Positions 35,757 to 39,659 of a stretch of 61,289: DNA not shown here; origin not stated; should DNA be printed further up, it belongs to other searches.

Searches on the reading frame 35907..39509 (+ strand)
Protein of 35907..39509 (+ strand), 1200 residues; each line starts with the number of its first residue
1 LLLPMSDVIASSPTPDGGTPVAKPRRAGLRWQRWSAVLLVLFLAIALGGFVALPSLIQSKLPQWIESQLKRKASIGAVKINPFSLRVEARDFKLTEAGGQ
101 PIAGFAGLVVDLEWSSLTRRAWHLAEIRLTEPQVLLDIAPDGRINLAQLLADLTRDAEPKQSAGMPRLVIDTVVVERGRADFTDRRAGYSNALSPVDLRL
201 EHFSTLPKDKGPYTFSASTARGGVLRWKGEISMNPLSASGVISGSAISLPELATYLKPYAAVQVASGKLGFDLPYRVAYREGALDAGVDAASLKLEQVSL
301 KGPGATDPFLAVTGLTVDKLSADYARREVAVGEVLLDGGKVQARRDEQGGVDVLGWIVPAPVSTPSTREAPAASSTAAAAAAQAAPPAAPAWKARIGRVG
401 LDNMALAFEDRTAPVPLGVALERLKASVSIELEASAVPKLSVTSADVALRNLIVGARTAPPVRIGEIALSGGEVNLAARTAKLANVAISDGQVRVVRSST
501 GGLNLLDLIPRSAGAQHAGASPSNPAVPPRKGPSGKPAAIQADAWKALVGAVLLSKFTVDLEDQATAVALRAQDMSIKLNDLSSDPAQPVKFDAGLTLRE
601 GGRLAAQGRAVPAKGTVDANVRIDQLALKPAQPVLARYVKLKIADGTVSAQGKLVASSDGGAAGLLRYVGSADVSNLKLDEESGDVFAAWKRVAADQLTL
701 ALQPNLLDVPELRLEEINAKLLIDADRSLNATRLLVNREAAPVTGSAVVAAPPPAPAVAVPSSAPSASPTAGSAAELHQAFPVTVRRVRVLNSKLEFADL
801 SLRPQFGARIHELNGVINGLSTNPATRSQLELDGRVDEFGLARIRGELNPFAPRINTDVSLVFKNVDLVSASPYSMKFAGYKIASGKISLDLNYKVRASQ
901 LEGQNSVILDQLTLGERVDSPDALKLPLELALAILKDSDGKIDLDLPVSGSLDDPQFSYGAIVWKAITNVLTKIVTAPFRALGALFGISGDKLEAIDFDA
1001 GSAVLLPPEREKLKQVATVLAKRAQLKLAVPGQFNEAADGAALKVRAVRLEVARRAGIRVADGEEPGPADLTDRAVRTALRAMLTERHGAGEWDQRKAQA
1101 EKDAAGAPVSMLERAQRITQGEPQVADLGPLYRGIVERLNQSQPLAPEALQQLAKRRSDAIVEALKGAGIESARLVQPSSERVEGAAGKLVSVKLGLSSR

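Call 6: search_protein_families(library=pfam, proteins=[window:35907-39509:+])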
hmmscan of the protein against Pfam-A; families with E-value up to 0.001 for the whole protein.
window:35907-39509:+ (1200 aa): 2 families
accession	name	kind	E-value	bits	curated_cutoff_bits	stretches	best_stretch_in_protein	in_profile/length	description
PF05359.17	DUF748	-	7.8e-275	915.2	50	1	29-1175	12-1037/1037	Domain of Unknown Function (DUF748)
PF05170.20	AsmA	-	3.6e-08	33.1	29.8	1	36-184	13-173/607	AsmA family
